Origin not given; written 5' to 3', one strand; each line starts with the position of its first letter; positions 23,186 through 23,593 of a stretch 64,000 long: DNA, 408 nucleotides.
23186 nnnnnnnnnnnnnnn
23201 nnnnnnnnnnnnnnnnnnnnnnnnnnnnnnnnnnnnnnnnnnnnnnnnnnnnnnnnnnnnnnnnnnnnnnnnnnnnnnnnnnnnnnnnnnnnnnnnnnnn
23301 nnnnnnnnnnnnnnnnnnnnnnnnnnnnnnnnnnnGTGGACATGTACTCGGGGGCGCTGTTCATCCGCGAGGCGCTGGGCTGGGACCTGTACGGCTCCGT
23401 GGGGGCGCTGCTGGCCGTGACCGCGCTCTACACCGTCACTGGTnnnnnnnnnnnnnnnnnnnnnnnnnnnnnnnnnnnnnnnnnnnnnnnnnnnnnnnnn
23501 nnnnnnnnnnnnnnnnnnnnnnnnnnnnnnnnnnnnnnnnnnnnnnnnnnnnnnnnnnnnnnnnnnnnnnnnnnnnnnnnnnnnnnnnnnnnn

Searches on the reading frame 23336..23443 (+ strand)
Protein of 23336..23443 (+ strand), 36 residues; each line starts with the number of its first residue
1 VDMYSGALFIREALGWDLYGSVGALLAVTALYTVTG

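Call 57: search_protein_families(library=pfam, proteins=[window:23336-23443:+], max_evalue=1)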
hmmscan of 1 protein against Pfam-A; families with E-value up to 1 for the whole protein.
seq(36 aa): 1 family
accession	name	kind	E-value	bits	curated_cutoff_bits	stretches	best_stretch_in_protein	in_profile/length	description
PF00474.23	SSF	-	6.3e-08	32.3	22.8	1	1-36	103-138/406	Sodium:solute symporter family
